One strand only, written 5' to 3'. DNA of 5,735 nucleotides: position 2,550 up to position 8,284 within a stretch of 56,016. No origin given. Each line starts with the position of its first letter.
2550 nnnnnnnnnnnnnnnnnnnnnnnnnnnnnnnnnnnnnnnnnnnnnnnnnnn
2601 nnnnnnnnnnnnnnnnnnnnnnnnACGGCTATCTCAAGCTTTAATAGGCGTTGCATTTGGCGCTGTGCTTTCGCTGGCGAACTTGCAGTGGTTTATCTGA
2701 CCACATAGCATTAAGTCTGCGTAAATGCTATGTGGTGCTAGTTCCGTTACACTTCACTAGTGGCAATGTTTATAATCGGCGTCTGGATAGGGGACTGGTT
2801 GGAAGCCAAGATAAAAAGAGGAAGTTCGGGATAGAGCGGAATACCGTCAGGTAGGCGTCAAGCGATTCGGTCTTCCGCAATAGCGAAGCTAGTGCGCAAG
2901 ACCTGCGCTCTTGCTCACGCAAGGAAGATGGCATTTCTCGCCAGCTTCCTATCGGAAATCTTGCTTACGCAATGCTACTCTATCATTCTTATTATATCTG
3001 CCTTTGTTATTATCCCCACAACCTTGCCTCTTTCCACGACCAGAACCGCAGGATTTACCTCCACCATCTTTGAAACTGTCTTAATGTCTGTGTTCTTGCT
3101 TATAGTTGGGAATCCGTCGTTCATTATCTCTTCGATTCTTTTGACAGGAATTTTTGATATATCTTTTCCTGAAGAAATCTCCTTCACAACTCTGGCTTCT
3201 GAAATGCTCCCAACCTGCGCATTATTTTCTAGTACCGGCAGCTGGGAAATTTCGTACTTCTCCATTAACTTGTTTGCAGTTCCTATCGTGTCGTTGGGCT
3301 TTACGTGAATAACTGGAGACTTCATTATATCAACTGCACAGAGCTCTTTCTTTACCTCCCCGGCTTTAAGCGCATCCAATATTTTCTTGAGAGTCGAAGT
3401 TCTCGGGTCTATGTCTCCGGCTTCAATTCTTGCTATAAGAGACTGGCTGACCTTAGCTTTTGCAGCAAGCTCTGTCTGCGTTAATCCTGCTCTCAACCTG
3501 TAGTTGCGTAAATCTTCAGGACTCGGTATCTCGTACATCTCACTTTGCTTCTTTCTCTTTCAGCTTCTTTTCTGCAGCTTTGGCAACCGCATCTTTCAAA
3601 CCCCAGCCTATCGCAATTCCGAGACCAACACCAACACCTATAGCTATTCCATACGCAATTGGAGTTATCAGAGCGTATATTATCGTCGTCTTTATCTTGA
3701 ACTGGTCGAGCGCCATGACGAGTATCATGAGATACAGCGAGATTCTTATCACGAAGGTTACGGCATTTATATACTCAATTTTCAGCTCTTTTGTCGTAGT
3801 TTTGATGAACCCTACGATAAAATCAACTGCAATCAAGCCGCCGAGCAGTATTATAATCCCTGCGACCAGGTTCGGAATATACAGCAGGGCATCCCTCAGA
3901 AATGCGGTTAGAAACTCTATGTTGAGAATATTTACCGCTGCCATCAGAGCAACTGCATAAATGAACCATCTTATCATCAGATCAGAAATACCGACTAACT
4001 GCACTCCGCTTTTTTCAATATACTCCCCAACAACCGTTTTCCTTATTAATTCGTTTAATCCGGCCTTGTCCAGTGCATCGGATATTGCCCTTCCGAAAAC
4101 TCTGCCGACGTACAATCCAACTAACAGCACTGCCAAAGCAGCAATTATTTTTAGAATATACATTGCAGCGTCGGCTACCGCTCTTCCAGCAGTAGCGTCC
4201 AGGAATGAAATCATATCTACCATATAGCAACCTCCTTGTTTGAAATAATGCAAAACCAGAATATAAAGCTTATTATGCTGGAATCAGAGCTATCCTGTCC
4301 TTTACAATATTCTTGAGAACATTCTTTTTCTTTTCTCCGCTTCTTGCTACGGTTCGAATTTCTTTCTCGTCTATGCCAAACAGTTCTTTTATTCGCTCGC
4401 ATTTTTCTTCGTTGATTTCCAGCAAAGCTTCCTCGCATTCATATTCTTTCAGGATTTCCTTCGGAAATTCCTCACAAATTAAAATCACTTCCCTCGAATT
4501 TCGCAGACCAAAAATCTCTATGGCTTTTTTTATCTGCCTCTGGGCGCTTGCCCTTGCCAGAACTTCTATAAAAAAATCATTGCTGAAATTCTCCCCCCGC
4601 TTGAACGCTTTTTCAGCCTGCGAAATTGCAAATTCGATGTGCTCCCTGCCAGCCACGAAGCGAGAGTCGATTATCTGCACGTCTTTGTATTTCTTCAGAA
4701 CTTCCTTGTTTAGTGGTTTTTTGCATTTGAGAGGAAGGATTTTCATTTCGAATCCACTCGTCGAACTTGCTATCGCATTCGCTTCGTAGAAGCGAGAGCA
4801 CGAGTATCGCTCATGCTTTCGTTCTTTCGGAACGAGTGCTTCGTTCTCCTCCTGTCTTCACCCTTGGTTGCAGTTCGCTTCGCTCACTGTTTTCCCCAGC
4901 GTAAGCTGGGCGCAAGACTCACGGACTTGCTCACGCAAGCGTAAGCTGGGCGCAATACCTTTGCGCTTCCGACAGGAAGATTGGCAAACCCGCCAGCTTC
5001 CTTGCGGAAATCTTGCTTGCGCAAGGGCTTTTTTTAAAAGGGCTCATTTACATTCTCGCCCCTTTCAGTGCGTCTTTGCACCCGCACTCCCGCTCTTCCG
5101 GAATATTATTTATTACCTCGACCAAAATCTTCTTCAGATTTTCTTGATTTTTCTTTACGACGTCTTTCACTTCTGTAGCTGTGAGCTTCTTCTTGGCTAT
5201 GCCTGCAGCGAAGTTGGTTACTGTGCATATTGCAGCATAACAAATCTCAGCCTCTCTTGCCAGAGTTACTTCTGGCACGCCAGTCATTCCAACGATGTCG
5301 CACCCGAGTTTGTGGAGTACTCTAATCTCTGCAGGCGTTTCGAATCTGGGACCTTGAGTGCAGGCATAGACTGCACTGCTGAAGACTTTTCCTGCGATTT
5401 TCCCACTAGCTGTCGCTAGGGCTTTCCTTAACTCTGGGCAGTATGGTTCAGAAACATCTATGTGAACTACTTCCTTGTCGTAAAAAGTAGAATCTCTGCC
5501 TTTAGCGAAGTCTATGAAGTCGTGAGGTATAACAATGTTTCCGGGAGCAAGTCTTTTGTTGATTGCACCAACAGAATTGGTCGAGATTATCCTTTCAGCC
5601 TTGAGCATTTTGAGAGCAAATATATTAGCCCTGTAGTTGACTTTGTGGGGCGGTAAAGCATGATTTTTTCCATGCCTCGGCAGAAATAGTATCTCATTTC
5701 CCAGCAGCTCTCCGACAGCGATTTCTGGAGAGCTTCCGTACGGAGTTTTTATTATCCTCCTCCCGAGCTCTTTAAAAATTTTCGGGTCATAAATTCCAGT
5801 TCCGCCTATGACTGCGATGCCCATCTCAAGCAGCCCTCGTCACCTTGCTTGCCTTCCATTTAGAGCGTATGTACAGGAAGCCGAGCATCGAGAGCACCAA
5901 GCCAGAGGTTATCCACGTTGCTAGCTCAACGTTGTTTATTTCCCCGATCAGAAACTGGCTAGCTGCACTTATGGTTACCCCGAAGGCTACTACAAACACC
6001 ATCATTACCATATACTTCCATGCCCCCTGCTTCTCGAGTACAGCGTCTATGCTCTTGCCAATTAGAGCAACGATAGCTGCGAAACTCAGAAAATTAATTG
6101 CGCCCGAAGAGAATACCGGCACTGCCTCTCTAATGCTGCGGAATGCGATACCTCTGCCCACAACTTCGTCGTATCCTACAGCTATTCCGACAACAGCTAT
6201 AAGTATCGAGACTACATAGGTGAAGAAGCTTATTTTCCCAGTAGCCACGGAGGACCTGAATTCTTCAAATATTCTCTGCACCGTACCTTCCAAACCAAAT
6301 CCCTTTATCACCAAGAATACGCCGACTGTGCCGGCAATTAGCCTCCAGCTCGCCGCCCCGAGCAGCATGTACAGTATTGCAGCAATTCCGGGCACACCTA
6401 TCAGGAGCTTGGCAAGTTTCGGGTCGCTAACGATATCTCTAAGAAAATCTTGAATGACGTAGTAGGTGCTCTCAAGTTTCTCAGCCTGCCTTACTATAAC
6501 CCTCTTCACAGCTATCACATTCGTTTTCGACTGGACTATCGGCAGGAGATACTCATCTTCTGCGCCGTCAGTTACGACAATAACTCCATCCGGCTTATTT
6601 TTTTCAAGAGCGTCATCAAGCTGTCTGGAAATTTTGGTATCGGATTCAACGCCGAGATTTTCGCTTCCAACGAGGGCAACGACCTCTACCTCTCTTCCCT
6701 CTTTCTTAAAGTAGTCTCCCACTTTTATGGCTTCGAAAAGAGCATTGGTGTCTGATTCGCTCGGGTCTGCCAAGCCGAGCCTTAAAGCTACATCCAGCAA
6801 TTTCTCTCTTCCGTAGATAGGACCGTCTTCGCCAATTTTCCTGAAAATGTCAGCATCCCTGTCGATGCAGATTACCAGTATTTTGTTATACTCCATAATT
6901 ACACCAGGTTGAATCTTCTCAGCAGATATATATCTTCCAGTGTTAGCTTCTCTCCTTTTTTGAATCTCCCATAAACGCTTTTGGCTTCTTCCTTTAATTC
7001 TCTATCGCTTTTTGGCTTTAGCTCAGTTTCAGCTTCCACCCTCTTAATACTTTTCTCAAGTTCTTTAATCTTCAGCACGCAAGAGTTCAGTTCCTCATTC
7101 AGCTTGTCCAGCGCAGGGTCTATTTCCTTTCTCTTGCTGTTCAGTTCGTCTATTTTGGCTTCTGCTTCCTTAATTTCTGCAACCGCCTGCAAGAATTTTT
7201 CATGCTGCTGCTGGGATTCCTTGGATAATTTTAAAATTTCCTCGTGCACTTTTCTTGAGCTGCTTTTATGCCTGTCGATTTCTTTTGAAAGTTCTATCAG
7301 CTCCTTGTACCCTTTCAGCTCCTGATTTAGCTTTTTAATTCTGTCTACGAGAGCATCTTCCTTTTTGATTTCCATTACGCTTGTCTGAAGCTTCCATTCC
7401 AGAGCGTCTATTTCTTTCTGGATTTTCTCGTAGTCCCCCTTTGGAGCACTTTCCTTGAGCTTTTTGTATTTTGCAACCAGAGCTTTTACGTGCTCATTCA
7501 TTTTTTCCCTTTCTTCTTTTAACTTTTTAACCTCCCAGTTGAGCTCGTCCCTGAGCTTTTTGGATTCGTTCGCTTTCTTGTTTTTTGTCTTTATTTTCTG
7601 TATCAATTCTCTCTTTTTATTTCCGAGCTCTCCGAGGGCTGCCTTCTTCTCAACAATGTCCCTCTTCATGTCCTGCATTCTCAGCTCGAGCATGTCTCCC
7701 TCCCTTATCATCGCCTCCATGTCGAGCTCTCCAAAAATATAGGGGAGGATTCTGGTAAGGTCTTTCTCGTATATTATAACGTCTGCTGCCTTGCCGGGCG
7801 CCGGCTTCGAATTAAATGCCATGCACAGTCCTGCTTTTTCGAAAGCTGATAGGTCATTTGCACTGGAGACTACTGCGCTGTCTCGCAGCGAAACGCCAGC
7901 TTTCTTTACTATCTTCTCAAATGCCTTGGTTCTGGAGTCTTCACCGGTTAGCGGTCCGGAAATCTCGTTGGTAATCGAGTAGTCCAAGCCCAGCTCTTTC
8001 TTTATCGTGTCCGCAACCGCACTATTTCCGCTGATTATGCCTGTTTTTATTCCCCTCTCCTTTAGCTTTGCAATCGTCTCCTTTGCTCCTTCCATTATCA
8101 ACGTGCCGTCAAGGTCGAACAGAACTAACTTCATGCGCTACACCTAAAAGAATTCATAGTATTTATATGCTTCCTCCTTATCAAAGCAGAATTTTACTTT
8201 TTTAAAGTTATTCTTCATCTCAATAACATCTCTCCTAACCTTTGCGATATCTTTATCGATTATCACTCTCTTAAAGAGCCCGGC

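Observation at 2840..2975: Modular family of short palindromic interspersed repeats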

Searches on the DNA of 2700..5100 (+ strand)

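Call 48: search_rna_families(source=window, start=2700, end=5100, threshold=evalue, max_evalue=1)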
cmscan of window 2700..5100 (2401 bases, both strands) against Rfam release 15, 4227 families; matches with E-value up to 1: 1.
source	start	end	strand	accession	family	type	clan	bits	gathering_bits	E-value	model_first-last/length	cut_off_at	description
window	3149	3205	+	RF00278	SNORD50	Gene; snRNA; snoRNA; CD-box;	-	21.2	42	0.41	1-72/72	no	Small nucleolar RNA SNORD50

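Call 82: search_dna_similar(query=window:2835-2980:+, collection=plasmids, mode=distant, max_evalue=0.001, max_rows=5)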
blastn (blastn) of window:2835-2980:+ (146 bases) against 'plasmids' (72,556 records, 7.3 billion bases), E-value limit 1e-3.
No match.

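Call 83: search_dna_similar(query=window:2835-2980:+, collection=phages, mode=distant, max_evalue=0.001, max_rows=5)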
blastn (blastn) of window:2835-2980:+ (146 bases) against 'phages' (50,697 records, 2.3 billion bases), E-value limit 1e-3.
No match.

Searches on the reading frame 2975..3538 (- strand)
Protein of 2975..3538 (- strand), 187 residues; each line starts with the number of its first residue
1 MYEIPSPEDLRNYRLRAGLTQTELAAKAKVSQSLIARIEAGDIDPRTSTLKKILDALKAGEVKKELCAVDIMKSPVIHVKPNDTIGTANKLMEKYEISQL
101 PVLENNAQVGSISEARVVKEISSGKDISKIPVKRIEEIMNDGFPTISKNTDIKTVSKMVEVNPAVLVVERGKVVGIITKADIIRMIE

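Call 11: search_protein_families(library=pfam, proteins=[window:2975-3538:-])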
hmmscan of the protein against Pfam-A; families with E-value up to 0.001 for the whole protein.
window:2975-3538:- (187 aa): 6 families
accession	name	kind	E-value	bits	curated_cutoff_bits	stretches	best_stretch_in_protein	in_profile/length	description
PF00571.33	CBS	-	4.6e-20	72.1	24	2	70-122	3-56/57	CBS domain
PF01381.28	HTH_3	-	1.5e-13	51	23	1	10-58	1-49/55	Helix-turn-helix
PF13560.12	HTH_31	-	1.2e-12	48.3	27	1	10-62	6-59/64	Helix-turn-helix domain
PF12844.13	HTH_19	-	5.1e-06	26.7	30.2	1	10-57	4-51/64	Helix-turn-helix domain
PF13413.12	HTH_25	-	2.5e-05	24.5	24.6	1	10-44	2-36/62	Helix-turn-helix domain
PF13443.12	HTH_26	-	0.00031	21.4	22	1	10-58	2-51/63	Cro/C1-type HTH DNA-binding domain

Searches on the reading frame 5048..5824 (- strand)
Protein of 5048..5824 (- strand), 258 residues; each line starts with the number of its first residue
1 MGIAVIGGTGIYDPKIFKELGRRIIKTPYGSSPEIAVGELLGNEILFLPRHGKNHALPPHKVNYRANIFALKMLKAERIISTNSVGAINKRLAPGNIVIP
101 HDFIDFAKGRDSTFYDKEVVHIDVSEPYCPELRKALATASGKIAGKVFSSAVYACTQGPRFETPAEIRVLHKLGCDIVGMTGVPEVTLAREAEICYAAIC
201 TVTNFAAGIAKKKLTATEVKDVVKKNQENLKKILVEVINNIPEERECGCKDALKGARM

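Call 11: search_protein_families(library=pfam, proteins=[window:5048-5824:-])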
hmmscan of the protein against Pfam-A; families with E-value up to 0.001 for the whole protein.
window:5048-5824:- (258 aa): 1 family
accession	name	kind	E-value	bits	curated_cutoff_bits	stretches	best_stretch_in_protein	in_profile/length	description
PF01048.26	PNP_UDP_1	-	2.5e-52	178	25.1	1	3-238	2-232/233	Phosphorylase superfamily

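Call 42: find_homologous_proteins(query=window:5048-5824:-, max_evalue=1e-60)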
Query window:5048-5824:- (258 aa): 2423 proteins with E <= 1e-60 among 8000 candidates; the best 120 are listed.
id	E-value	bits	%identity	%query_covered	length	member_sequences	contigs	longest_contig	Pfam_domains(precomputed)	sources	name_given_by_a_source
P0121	3.5e-168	575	100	100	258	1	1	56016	PF01048.27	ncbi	ncbi:MAG: S-methyl-5'-thioadenosine phosphorylase [Methanobacteriota archaeon]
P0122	1.2e-167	574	100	100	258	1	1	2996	PF01048.27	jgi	jgi:5'-methylthioadenosine phosphorylase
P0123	1.6e-167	573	99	100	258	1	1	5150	PF01048.27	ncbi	-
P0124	1.0e-156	538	93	100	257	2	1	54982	PF01048.27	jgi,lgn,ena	-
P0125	3.0e-150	517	88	100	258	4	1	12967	PF01048.27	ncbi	-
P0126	4.3e-149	513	87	100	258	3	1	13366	PF01048.27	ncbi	-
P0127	1.6e-144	498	84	100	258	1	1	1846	PF01048.27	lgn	-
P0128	2.6e-114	399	65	96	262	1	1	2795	PF01048.27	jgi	jgi:5'-methylthioadenosine phosphorylase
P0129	8.8e-111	387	67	99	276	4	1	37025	PF01048.27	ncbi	-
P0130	1.8e-110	386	64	100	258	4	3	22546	PF01048.27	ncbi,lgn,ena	-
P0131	2.6e-109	383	65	100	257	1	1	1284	PF01048.27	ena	-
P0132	8.5e-109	381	63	99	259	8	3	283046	PF01048.27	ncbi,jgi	jgi:5'-methylthioadenosine phosphorylase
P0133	1.2e-108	380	64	100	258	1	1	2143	PF01048.27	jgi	jgi:5'-methylthioadenosine phosphorylase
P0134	3.1e-108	379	64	99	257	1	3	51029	PF01048.27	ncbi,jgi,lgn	jgi:5'-methylthioadenosine phosphorylase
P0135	1.2e-107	377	63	99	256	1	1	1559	PF01048.27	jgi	jgi:5'-methylthioadenosine phosphorylase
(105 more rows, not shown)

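Call 43: find_encoding_contigs(protein=P0124, flank=10000, max_places=2)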
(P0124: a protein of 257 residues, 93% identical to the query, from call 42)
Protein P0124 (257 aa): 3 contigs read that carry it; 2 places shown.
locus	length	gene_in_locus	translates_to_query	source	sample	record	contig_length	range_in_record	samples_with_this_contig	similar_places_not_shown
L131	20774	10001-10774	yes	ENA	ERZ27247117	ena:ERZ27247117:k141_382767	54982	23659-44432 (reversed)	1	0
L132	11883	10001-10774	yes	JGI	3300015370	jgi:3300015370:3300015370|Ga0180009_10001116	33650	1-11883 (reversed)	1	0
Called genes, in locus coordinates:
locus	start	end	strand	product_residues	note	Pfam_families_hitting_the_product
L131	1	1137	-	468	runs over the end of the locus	PF01368:DHH, PF21763:DHH_CID, PF02272:DHHA1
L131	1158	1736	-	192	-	PF08069:Ribosomal_S13_N, PF00312:Ribosomal_S15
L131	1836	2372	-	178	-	PF01725:Ham1p_like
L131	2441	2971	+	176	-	-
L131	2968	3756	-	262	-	PF01163:RIO1, PF00069:Pkinase, PF01636:APH (faint), PF07714:PK_Tyr_Ser-Thr (faint), PF06293:Kdo (faint)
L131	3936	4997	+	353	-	PF21088:MS_channel_1st, PF00924:MS_channel_2nd, PF21082:MS_channel_3rd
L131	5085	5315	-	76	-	-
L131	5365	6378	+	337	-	PF01300:Sua5_yciO_yrdC, PF03481:Sua5_C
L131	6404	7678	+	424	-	PF00464:SHMT, PF00155:Aminotran_1_2, PF00266:Aminotran_5 (weak), PF01212:Beta_elim_lyase (weak), PF03841:SelA (weak)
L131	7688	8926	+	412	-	PF12710:HAD (faint), PF00702:Hydrolase (weak), PF23435:DUF7121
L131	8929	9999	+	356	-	PF04123:DUF373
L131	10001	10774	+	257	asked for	PF01048:PNP_UDP_1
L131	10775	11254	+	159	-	PF08617:CGI-121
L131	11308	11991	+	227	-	PF05552:MS_channel_1st_1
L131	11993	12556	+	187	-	PF01381:HTH_3, PF12844:HTH_19 (weak), PF13560:HTH_31, PF00571:CBS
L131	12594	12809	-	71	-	-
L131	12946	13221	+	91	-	PF01893:UPF0058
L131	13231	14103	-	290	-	PF01634:HisG, PF08029:HisG_C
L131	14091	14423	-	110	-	PF04038:DHNA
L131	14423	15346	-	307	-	-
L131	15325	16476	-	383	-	PF04415:DUF515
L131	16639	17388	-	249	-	PF00142:Fer4_NifH, PF01656:CbiA, PF02374:ArsA_ATPase (weak), PF06564:CBP_BcsQ (faint), PF09140:MipZ, PF10609:ParA, PF13500:AAA_26 (faint), PF13614:AAA_31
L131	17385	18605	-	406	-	PF00162:PGK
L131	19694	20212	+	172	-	PF11848:DUF3368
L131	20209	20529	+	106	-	PF03683:UPF0175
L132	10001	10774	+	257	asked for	PF01048:PNP_UDP_1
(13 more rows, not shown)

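Call 44: find_encoding_contigs(protein=P0125, flank=10000, max_places=2)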
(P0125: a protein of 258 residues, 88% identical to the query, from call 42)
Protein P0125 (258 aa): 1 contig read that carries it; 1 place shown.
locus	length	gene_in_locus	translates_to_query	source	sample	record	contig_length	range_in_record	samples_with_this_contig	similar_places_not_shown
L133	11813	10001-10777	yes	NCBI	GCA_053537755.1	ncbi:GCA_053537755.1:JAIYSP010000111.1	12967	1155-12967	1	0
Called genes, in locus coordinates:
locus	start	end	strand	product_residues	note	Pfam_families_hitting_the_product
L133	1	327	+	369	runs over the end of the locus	PF13183:Fer4_8 (faint), PF13484:Fer4_16 (faint), PF13534:Fer4_17 (faint), PF13237:Fer4_10 (weak), PF00037:Fer4 (faint), PF12838:Fer4_7 (faint), PF04422:FrhB_FdhB_N, PF04432:FrhB_FdhB_C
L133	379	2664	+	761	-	PF12838:Fer4_7 (faint), PF13183:Fer4_8 (faint), PF13534:Fer4_17 (faint), PF03063:Prismane, PF13237:Fer4_10 (weak), PF14691:Fer4_20 (weak), PF13187:Fer4_9 (weak)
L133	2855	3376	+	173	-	PF02552:CO_dh, PF00205:TPP_enzyme_M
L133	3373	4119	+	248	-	PF07934:OGG_N (weak)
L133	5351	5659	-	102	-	-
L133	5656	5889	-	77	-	-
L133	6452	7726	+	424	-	PF00464:SHMT, PF00155:Aminotran_1_2, PF01212:Beta_elim_lyase (weak), PF00266:Aminotran_5 (weak), PF03841:SelA (weak)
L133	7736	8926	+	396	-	PF00702:Hydrolase (weak), PF23435:DUF7121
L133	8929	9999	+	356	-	PF04123:DUF373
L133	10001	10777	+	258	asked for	PF01048:PNP_UDP_1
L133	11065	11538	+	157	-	PF08617:CGI-121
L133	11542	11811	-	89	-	?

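Call 45: find_encoding_contigs(protein=P0126, flank=10000, max_places=2)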
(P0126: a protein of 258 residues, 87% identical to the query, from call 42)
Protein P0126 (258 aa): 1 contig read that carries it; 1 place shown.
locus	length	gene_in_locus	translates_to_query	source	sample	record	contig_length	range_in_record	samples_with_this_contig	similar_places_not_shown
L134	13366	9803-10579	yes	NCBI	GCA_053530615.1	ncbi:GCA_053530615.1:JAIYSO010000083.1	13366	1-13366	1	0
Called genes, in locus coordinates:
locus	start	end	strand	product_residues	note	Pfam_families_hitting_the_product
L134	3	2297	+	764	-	?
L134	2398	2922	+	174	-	PF02552:CO_dh, PF00205:TPP_enzyme_M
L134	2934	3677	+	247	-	PF07934:OGG_N (weak)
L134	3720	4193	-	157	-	-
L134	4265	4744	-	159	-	-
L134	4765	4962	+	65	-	-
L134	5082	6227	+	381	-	PF01306:LacY_symp (faint), PF07690:MFS_1, PF12832:MFS_1_like (weak), PF13347:MFS_2 (weak), PF07690:MFS_1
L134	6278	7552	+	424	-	PF00464:SHMT, PF00155:Aminotran_1_2, PF01212:Beta_elim_lyase (weak), PF00266:Aminotran_5 (faint), PF03841:SelA (weak)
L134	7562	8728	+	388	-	PF23435:DUF7121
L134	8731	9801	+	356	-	PF04123:DUF373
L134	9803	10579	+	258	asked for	PF01048:PNP_UDP_1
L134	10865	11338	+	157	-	PF08617:CGI-121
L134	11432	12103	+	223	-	PF05552:MS_channel_1st_1 (weak)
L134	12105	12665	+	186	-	PF01381:HTH_3, PF12844:HTH_19, PF13560:HTH_31, PF00571:CBS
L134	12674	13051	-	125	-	PF00072:Response_reg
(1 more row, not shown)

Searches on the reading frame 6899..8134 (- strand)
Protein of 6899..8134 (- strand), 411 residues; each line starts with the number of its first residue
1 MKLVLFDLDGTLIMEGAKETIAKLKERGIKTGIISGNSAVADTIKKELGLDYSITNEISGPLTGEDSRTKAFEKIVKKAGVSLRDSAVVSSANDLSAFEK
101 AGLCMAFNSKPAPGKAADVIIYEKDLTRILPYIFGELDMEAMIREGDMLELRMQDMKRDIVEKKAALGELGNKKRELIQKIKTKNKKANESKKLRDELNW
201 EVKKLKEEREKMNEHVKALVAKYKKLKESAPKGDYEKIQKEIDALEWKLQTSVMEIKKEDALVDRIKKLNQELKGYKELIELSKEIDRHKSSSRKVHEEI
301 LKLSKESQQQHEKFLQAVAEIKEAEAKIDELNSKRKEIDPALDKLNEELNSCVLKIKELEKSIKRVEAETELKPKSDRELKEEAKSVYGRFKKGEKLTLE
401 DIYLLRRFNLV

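Call 11: search_protein_families(library=pfam, proteins=[window:6899-8134:-])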
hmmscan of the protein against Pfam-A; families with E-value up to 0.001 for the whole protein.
window:6899-8134:- (411 aa): 4 families
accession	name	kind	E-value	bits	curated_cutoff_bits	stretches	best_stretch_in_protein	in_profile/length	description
PF23435.1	DUF7121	-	6e-13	49.3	29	1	162-408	50-304/307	Family of unknown function (DUF7121)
PF00702.32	Hydrolase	-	1.2e-09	39.3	26.4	1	14-102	100-191/191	haloacid dehalogenase-like hydrolase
PF25107.1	VWA7_N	-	5.8e-05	23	27.5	0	170-250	16-91/230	VWA7 N-terminal domain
PF13344.12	Hydrolase_6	-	0.00023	21.6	27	0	4-41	1-43/101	Haloacid dehalogenase-like hydrolase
